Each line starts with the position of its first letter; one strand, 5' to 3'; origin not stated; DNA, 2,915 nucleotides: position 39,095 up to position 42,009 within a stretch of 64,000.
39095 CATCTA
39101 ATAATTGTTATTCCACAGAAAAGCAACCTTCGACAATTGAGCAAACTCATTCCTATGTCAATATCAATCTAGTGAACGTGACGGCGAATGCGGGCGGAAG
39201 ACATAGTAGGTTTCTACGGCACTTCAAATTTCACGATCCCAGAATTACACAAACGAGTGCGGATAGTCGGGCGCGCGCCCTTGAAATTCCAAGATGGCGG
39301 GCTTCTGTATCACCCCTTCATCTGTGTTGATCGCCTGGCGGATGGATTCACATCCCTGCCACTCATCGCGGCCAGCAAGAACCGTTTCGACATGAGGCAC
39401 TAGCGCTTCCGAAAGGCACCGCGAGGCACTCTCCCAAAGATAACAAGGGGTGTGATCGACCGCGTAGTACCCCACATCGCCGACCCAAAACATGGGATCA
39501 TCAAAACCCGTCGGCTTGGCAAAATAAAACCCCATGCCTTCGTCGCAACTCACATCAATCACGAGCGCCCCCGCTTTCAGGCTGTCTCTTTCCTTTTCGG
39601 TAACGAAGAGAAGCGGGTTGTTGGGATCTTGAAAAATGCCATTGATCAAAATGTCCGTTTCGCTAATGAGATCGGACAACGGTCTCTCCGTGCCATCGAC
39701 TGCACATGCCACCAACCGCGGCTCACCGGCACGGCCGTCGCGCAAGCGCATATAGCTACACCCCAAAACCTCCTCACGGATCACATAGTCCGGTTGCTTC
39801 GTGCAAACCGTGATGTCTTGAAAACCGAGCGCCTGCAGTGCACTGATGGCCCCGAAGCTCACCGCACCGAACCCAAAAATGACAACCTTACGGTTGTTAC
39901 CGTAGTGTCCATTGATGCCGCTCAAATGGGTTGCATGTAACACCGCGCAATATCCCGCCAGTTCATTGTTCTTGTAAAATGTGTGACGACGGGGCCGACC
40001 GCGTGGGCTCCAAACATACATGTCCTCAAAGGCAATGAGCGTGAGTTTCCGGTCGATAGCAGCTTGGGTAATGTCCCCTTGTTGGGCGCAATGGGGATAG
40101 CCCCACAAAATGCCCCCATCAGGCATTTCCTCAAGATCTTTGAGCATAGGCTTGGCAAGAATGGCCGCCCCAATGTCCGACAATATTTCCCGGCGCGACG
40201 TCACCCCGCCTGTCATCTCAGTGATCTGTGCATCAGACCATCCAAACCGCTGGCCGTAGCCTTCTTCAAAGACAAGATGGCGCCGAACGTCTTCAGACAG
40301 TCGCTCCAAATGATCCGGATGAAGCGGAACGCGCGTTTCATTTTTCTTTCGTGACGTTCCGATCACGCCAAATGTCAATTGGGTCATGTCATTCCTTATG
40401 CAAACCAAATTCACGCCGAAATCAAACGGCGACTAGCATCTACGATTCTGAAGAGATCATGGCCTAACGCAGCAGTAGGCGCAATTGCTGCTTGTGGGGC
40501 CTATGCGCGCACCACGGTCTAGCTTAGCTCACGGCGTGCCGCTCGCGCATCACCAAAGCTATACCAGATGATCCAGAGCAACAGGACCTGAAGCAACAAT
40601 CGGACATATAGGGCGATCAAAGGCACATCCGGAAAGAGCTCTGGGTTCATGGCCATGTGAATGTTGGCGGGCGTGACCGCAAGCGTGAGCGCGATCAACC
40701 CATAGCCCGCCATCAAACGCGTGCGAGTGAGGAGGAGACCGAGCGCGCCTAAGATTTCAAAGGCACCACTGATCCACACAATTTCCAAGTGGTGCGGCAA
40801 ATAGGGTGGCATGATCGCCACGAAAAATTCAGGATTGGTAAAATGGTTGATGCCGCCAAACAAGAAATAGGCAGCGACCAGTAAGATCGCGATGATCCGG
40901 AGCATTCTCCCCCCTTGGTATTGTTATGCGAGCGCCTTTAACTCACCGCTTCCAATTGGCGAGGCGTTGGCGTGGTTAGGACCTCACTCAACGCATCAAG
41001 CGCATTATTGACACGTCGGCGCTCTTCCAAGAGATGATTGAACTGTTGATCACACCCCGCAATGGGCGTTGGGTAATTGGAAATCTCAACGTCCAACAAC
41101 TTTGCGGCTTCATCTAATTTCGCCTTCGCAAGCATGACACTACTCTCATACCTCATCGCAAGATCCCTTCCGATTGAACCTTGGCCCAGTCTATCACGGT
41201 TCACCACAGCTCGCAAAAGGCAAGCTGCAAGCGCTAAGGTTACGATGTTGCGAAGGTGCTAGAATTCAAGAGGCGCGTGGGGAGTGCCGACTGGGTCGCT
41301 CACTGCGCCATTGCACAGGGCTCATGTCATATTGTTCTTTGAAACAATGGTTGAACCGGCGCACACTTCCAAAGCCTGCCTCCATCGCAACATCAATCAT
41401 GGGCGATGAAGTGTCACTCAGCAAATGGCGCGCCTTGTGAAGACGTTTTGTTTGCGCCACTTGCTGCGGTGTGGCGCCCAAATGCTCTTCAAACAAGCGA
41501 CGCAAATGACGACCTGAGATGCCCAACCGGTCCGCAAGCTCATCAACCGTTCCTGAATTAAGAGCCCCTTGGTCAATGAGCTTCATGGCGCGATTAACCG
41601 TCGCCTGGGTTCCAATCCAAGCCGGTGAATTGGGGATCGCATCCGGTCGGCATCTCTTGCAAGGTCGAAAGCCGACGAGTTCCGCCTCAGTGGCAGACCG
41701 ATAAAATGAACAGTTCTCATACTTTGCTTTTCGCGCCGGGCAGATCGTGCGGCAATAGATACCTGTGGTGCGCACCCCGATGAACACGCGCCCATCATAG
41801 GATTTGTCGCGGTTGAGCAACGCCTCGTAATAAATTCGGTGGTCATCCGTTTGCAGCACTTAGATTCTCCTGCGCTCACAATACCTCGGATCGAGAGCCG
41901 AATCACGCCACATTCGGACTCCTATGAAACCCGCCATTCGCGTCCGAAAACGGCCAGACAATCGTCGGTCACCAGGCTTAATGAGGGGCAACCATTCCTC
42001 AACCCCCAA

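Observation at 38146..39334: Non-specific endonuclease cassette flanked by a diverged 90-bp repeat of the neighbouring gene's 3' end, next to tRNA-Ala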

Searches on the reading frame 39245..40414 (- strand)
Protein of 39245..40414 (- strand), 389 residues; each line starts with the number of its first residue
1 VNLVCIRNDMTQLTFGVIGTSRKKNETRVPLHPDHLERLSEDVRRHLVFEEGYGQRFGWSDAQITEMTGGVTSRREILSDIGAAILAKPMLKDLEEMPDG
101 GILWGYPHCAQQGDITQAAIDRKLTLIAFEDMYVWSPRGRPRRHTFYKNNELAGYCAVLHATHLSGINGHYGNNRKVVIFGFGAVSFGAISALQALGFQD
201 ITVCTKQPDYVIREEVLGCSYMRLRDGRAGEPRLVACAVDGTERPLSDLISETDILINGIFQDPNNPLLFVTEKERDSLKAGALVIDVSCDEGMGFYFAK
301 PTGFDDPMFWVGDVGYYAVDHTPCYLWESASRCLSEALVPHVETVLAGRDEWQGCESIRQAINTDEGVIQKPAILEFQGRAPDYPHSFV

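Call 7: search_protein_families(library=pfam, proteins=[window:39245-40414:-], max_evalue=0.01)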
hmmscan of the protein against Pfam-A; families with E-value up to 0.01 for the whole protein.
window:39245-40414:- (389 aa): 2 families
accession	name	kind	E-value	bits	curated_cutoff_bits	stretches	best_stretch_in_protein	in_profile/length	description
PF01262.27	AlaDh_PNT_C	-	3.4e-14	53.2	23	1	163-370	19-212/214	Alanine dehydrogenase/PNT, C-terminal domain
PF05222.21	AlaDh_PNT_N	-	2.8e-09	37.8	30.4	1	22-132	6-117/136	Alanine dehydrogenase/PNT, N-terminal domain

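Call 13: find_related_loci(query=window:39248-40414:-, collection=genome_contigs, flank=6000)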
Query window:39248-40414:- (389 aa) in genome_contigs; peptide patterns used: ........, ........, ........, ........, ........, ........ (x = any residue, [..] = any of these).
62 stretches matched a pattern; 36 encode a relative of the query (tblastn E <= 1e-3); 36 distinct loci.
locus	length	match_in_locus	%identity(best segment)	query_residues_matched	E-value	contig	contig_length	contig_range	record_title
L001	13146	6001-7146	64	8-389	2e-169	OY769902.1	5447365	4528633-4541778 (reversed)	MAG: bacterium isolate 4242d4b0-8bbc-493e-bdd7-9fab39dafe09 genome assembly, chromosome: 1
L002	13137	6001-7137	64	8-386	3e-169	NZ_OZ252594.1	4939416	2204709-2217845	MAG: Methyloprofundus sp. isolate 22c1434b-94e5-42e0-96fa-434c419c42c8 chromosome 1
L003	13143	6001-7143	62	8-388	9e-169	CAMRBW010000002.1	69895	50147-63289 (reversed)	MAG TPA_asm: uncultured Oceanospirillales bacterium isolate ERR3139975_bin.4_metaWRAP_v1.3_MAG genome assembly, contig:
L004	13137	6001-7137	63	8-386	1e-168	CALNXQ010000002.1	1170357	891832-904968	MAG: uncultured Marinilabiliaceae bacterium isolate LOGT_bin.0004 genome assembly, contig: contig_21422, whole genome sh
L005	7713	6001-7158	61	1-386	3e-168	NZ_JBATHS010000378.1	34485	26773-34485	MAG: Maribacter sp. isolate MFD10265_ilm_asm_bin12 k127_163738, whole genome shotgun sequence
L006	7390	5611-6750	63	10-389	4e-168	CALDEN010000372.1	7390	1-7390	MAG: uncultured Saprospiraceae bacterium isolate B3_Bin_Bin_50_sub_1 genome assembly, contig: c_000000942674, whole geno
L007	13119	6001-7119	63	14-386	1e-167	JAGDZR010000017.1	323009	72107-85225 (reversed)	MAG: Cyclobacteriaceae bacterium isolate FR12bac5 FR12DL_contig_3819, whole genome shotgun sequence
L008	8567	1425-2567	62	8-389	6e-167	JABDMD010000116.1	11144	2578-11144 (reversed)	MAG: Gammaproteobacteria bacterium isolate SS_bin_92 k127_363175, whole genome shotgun sequence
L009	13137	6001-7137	62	8-386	2e-166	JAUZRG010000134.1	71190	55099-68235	MAG: Mariprofundaceae bacterium isolate 11ROV6_HD102-AMOR20_M1349 AMOR20_M1349_contig134, whole genome shotgun sequence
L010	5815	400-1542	62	8-389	4e-168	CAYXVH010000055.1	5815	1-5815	MAG TPA_asm: uncultured Thiotrichales bacterium isolate binchicken_co231_196 genome assembly, contig: k141_234982, whole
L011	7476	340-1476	62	8-387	1e-165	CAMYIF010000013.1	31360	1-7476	MAG: uncultured Pseudomonadales bacterium isolate FO_Gamma_025 genome assembly, contig: scaffold_531, whole genome shotg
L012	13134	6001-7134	61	10-387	8e-166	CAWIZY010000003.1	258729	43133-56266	MAG: uncultured Gammaproteobacteria bacterium isolate MFD03804.bin.1.213 genome assembly, contig: contig_1422, whole gen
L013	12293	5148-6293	60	8-389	8e-166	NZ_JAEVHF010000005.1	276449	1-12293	Kistimonas asteriae strain KMD 001 NODE_5_length_276449_cov_37.0991, whole genome shotgun sequence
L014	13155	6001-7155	60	4-388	1e-165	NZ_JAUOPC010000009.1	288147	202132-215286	Cyclobacterium sp. 1_MG-2023 strain I3M17 BOPPOMNC_9, whole genome shotgun sequence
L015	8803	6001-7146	61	8-389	7e-165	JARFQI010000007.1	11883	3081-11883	MAG: Arenicellales bacterium isolate MAG_Ve_Sed_20 k141_4214545, whole genome shotgun sequence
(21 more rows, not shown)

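Call 17: find_encoding_contigs(protein=window:39245-40387:-, flank=6000, max_places=8)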
Protein window:39245-40387:- (380 aa): no gene with exactly this product is on record in the collection.

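Call 23: find_homologous_proteins(query=window:39248-40387:-)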
Query window:39248-40387:- (380 aa): 6236 proteins with E <= 0.001 among 8000 candidates; the best 120 are listed.
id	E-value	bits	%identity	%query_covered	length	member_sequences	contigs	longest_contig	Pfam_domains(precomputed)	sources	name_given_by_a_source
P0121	8.9e-264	892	100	100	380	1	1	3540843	PF05222.22,PF01262.28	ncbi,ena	-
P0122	4.5e-175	600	67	99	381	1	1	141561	PF05222.22,PF01262.28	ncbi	-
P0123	6.0e-175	600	68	99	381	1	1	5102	PF05222.22,PF01262.28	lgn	-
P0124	1.6e-174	598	66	99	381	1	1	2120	PF05222.22,PF01262.28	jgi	jgi:alanine dehydrogenase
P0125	3.8e-174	597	67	100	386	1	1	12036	PF05222.22,PF01262.28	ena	-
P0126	1.0e-173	596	66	100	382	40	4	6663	PF05222.22,PF01262.28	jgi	-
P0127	2.1e-173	595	66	99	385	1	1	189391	PF05222.22,PF01262.28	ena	-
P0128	7.7e-173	593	67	99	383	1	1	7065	PF05222.22,PF01262.28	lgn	-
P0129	1.1e-172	592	65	99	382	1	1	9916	PF05222.22,PF01262.28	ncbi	-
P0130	1.1e-172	592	64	100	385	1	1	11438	PF05222.22,PF01262.28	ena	-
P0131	1.8e-172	592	67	100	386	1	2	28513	PF05222.22,PF01262.28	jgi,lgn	-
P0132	4.0e-172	590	64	100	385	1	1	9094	PF05222.22,PF01262.28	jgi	-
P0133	4.0e-172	590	64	100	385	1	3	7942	PF05222.22,PF01262.28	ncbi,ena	-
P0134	5.7e-172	590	64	100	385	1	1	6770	PF05222.22,PF01262.28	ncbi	-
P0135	6.6e-172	590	65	100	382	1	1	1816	PF05222.22,PF01262.28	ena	-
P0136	8.7e-172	589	67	100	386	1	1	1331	PF05222.22,PF01262.28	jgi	-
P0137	9.2e-172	589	67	99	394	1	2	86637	PF05222.22,PF01262.28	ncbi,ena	-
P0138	1.5e-171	589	64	100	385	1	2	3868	PF05222.22,PF01262.28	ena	-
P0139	1.5e-171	589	64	100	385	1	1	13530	PF05222.22,PF01262.28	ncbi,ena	-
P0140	2.1e-171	588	66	99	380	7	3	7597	PF05222.22,PF01262.28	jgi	-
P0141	2.1e-171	588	66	99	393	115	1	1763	PF05222.22,PF01262.28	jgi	-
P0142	4.7e-171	587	66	100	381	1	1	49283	PF05222.22,PF01262.28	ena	-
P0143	5.5e-171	587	66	99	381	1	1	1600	PF05222.22,PF01262.28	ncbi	-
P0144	7.3e-171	586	65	99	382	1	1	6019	PF05222.22,PF01262.28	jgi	-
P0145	7.8e-171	586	64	100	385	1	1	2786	PF05222.22,PF01262.28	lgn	-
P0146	1.1e-170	586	66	100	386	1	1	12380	PF05222.22,PF01262.28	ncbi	-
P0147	1.2e-170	586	64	100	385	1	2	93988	PF05222.22,PF01262.28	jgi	jgi:N5-(carboxyethyl)ornithine synthase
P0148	1.4e-170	585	66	100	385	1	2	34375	PF05222.22,PF01262.28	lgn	-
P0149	1.5e-170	585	65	100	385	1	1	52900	PF05222.22,PF01262.28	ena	-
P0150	1.6e-170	585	66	99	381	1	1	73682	PF05222.22,PF01262.28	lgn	-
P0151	1.8e-170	585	65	100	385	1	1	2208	PF05222.22,PF01262.28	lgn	-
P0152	1.9e-170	585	65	99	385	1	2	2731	PF05222.22,PF01262.28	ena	-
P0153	2.0e-170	585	65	100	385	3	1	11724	PF05222.22,PF01262.28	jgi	jgi:N5-(carboxyethyl)ornithine synthase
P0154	2.7e-170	584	67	100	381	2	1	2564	PF05222.22,PF01262.28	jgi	jgi:alanine dehydrogenase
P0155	3.1e-170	584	66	99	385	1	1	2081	PF05222.22,PF01262.28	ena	-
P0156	3.5e-170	584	65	99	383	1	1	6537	PF05222.22,PF01262.28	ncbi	-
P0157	3.7e-170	584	65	100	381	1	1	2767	PF05222.22,PF01262.28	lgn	-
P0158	3.7e-170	584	63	100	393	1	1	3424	PF05222.22,PF01262.28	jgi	jgi:N5-(carboxyethyl)ornithine synthase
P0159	3.9e-170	584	64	100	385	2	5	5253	PF05222.22,PF01262.28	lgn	-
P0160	4.2e-170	584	64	100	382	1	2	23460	PF05222.22,PF01262.28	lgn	-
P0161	4.2e-170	584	64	99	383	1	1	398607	PF05222.22,PF01262.28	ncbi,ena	-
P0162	4.7e-170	584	65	99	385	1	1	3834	PF05222.22,PF01262.28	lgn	-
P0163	4.8e-170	584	66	100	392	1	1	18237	PF05222.22,PF01262.28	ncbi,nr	ncbi:MAG: N(5)-(carboxyethyl)ornithine synthase [Candidatus Marinimicrobia bacterium]|nr:N(5)-(carbo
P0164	5.4e-170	583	66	100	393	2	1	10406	PF05222.22,PF01262.28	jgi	-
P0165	5.6e-170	583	65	100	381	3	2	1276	PF05222.22,PF01262.28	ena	-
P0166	6.6e-170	583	64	99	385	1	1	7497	PF05222.22,PF01262.28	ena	-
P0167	6.8e-170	583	65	99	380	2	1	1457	PF05222.22,PF01262.28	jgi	jgi:alanine dehydrogenase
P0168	7.9e-170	583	66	99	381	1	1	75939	PF05222.22,PF01262.28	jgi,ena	-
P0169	9.3e-170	583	65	100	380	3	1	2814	PF05222.22,PF01262.28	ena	-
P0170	9.3e-170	583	65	99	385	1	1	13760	PF05222.22,PF01262.28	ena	-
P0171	9.7e-170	583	65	100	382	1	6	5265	PF05222.22,PF01262.28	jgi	jgi:N5-(carboxyethyl)ornithine synthase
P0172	1.0e-169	583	65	100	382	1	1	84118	PF05222.22,PF01262.28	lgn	-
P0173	1.3e-169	582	65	99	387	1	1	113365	PF05222.22,PF01262.28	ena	-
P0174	1.5e-169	582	64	100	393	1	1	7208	PF05222.22,PF01262.28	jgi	jgi:alanine dehydrogenase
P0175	1.8e-169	582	64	99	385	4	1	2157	PF05222.22,PF01262.28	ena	-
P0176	1.8e-169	582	64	99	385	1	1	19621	PF05222.22,PF01262.28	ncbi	-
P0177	1.9e-169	582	65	99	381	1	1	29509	PF05222.22,PF01262.28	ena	-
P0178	2.4e-169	581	65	99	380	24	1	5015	PF05222.22,PF01262.28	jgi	jgi:alanine dehydrogenase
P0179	2.5e-169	581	64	100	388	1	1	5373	PF05222.22,PF01262.28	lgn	-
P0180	2.6e-169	581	66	99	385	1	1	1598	PF05222.22,PF01262.28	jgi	-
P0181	2.6e-169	581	64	100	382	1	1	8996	PF05222.22,PF01262.28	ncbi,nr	ncbi:MAG: N(5)-(carboxyethyl)ornithine synthase [Bacteroidales bacterium]|nr:N(5)-(carboxyethyl)orni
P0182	2.6e-169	581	66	100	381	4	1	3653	PF05222.22,PF01262.28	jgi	jgi:alanine dehydrogenase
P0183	2.6e-169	581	66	99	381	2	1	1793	PF05222.22,PF01262.28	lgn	-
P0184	2.7e-169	581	66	99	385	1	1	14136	PF05222.22,PF01262.28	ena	-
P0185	3.2e-169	581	65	100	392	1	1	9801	PF05222.22,PF01262.28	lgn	-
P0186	3.4e-169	581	64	99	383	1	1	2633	PF05222.22,PF01262.28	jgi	jgi:N5-(carboxyethyl)ornithine synthase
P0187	3.5e-169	581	64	100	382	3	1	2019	PF05222.22,PF01262.28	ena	-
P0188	3.5e-169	581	64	100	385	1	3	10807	PF05222.22,PF01262.28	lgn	-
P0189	3.7e-169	581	64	99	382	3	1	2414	PF05222.22,PF01262.28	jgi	jgi:alanine dehydrogenase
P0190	3.9e-169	581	65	100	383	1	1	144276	PF05222.22,PF01262.28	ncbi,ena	-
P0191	4.6e-169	580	63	100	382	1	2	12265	PF05222.22,PF01262.28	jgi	-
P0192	4.8e-169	580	65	99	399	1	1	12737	PF05222.22,PF01262.28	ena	-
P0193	4.9e-169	580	64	100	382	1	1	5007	PF05222.22,PF01262.28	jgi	-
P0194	5.2e-169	580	65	100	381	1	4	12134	PF05222.22,PF01262.28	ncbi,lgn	ncbi:MAG: N(5)-(carboxyethyl)ornithine synthase [Pseudomonadota bacterium]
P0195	5.8e-169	580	64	100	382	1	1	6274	PF05222.22,PF01262.28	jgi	jgi:alanine dehydrogenase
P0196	5.8e-169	580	65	100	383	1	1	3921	PF05222.22,PF01262.28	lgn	-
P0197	6.1e-169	580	65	99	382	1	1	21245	PF05222.22,PF01262.28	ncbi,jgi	jgi:N5-(carboxyethyl)ornithine synthase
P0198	6.1e-169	580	64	100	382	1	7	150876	PF05222.22,PF01262.28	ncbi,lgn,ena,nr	ncbi:MAG: NAD(P) transhydrogenase subunit alpha [Bacteroidetes bacterium]|nr:NAD(P) transhydrogenase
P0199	6.1e-169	580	65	99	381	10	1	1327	PF05222.22,PF01262.28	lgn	-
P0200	6.3e-169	580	64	99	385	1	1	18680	PF05222.22,PF01262.28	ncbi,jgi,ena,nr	ncbi:MAG: NAD(P) transhydrogenase subunit alpha [Candidatus Zixiibacteriota bacterium]|nr:MAG: NAD(P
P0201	6.5e-169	580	66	99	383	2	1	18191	PF05222.22,PF01262.28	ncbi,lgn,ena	-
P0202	6.6e-169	580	66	99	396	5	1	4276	PF05222.22,PF01262.28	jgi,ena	-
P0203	6.7e-169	580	65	99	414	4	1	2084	PF05222.22,PF01262.28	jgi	-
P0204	7.0e-169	580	65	99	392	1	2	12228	PF05222.22,PF01262.28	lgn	-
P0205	7.8e-169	580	65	99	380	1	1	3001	PF05222.22,PF01262.28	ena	-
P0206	8.5e-169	579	65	99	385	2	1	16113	PF05222.22,PF01262.28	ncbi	-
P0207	9.6e-169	579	65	99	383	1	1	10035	PF05222.22,PF01262.28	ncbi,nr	ncbi:MAG: N(5)-(carboxyethyl)ornithine synthase [Candidatus Marinimicrobia bacterium]|nr:N(5)-(carbo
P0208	1.0e-168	579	64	99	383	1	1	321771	PF05222.22,PF01262.28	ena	-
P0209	1.1e-168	579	65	100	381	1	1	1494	PF05222.22,PF01262.28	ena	-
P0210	1.2e-168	579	65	99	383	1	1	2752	PF05222.22,PF01262.28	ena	-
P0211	1.2e-168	579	64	99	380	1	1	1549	PF05222.22,PF01262.28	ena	-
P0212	1.3e-168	579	65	99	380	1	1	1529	PF05222.22,PF01262.28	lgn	-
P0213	1.3e-168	579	65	99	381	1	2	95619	PF05222.22,PF01262.28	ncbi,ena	-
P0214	1.4e-168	579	63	100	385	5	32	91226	PF05222.22,PF01262.28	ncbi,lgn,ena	-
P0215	1.4e-168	579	66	99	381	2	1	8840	PF05222.22,PF01262.28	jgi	jgi:alanine dehydrogenase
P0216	1.5e-168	579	64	100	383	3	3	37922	PF05222.22,PF01262.28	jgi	jgi:alanine dehydrogenase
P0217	1.5e-168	579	64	100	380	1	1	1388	PF05222.22,PF01262.28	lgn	-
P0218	1.5e-168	579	64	100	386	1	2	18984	PF05222.22,PF01262.28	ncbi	ncbi:N(5)-(carboxyethyl)ornithine synthase [Candidatus Bipolaricaulota bacterium]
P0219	1.5e-168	579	65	99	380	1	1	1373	PF05222.22,PF01262.28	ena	-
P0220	1.5e-168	579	64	100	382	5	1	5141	PF05222.22,PF01262.28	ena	-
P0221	1.7e-168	578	65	99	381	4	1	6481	PF05222.22,PF01262.28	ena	-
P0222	1.8e-168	578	64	100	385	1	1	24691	PF05222.22,PF01262.28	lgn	-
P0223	1.8e-168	578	65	99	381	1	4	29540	PF05222.22,PF01262.28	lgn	-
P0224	1.9e-168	578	64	99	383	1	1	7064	PF05222.22,PF01262.28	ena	-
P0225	1.9e-168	578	64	99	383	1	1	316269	PF05222.22,PF01262.28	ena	-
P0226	2.1e-168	578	65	99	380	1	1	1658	PF05222.22,PF01262.28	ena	-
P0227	2.1e-168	578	64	99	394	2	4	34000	PF05222.22,PF01262.28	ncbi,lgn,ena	-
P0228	2.1e-168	578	65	99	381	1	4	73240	PF05222.22,PF01262.28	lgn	-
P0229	2.2e-168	578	65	99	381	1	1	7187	PF05222.22,PF01262.28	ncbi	-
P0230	2.3e-168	578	65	100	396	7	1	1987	PF05222.22,PF01262.28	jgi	-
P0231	2.4e-168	578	65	99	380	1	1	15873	PF05222.22,PF01262.28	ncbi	ncbi:MAG: N(5)-(carboxyethyl)ornithine synthase [Woeseiaceae bacterium]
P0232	2.4e-168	578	64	99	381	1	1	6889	PF05222.22,PF01262.28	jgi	jgi:N5-(carboxyethyl)ornithine synthase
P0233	2.4e-168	578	64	99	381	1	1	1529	PF05222.22,PF01262.28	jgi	jgi:N5-(carboxyethyl)ornithine synthase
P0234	2.6e-168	578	63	100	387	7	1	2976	PF05222.22,PF01262.28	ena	-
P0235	2.6e-168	578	64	100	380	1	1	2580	PF05222.22,PF01262.28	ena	-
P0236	2.7e-168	578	64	99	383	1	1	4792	PF05222.22,PF01262.28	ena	-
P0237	2.7e-168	578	63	100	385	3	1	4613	PF05222.22,PF01262.28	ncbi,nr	ncbi:MAG: NAD(P) transhydrogenase subunit alpha [Desulfobulbaceae bacterium]|nr:NAD(P) transhydrogen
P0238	2.8e-168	578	64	100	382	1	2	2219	PF05222.22,PF01262.28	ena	-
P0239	2.8e-168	578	65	99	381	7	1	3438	PF05222.22,PF01262.28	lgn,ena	-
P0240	2.8e-168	578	65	99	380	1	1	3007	PF05222.22,PF01262.28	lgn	-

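Call 25: find_encoding_contigs(protein=P0121, flank=3000, max_places=4)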
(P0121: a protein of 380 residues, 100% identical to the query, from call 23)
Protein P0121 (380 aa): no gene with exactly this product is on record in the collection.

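Call 35: search_protein_families(library=padloc, proteins=[window:39248-40387:-], max_evalue=0.01)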
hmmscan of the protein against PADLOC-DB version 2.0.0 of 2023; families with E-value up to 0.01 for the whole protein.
window:39248-40387:- (380 aa): 0 families

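Call 36: search_protein_families(library=ncbifam, proteins=[window:39248-40387:-], max_evalue=0.001)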
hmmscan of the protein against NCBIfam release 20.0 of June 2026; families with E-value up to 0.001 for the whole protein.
window:39248-40387:- (380 aa): 3 families
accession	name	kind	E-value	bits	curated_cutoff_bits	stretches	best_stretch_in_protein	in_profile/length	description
TIGR00518.1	alaDH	equivalog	4.5e-18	65.3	391.85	1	10-365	6-354/370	alanine dehydrogenase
TIGR00561.1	pntA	equivalog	3.8e-08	32.4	444.4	1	13-291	8-295/511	Re/Si-specific NAD(P)(+) transhydrogenase subunit alpha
NF006942.0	PRK09424.1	equivalog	6.1e-07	28.5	383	1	12-284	8-289/510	Re/Si-specific NAD(P)(+) transhydrogenase subunit alpha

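Call 58: find_encoding_contigs(protein=P0122, flank=6000, max_places=3)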
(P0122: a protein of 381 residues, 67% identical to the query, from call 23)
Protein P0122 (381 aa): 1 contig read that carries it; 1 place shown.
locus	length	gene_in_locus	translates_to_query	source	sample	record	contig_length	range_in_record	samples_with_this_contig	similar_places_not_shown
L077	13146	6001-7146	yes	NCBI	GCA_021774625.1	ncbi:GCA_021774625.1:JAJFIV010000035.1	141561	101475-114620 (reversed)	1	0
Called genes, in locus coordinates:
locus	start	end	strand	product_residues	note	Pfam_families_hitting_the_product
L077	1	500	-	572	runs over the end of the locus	-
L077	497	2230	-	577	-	PF05872:HerA_C (faint), PF01935:DUF87, PF12846:AAA_10 (faint)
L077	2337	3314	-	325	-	PF01073:3Beta_HSD, PF01370:Epimerase, PF02719:Polysacc_synt_2, PF04321:RmlD_sub_bind, PF05368:NmrA, PF13460:NAD_binding_10, PF16363:GDP_Man_Dehyd, PF07993:NAD_binding_4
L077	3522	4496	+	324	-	PF04338:DUF481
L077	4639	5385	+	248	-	PF13847:Methyltransf_31, PF13649:Methyltransf_25 (faint)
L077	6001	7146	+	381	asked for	PF05222:AlaDh_PNT_N, PF01262:AlaDh_PNT_C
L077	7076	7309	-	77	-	-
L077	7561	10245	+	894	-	PF00330:Aconitase, PF00694:Aconitase_C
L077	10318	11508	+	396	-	PF06965:Na_H_antiport_1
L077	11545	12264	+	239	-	PF06764:DUF1223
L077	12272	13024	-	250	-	PF02698:DUF218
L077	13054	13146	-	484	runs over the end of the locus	PF00724:Oxidored_FMN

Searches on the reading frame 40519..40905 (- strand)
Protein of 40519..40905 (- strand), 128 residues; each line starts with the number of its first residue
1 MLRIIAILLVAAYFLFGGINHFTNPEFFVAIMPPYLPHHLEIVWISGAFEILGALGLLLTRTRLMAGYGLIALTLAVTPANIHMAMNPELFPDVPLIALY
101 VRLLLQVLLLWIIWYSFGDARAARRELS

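Call 7: search_protein_families(library=pfam, proteins=[window:40519-40905:-], max_evalue=0.01)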
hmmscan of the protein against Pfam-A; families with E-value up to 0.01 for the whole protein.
window:40519-40905:- (128 aa): 2 families
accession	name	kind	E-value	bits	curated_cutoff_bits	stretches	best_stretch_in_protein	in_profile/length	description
PF13564.11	DoxX_2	-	1.6e-06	28.7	26.3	1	7-91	3-91/103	DoxX-like family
PF07291.16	MauE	-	0.00025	21.8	27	1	3-78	6-84/128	Methylamine utilisation protein MauE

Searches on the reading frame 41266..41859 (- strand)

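Call 7: search_protein_families(library=pfam, proteins=[window:41266-41859:-], max_evalue=0.01)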
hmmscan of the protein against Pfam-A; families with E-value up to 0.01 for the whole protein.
window:41266-41859:- (197 aa): 3 families
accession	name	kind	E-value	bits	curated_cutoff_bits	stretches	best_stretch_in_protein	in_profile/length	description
PF02805.21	Ada_Zn_binding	-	5.3e-29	100.5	23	1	10-73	2-65/65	Metal binding domain of Ada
PF12833.13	HTH_18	-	2.5e-25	89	33.6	1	108-186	1-79/80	Helix-turn-helix domain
PF00165.29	HTH_AraC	-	2.3e-16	59.9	26.6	2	149-185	6-41/42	Bacterial regulatory helix-turn-helix proteins, AraC family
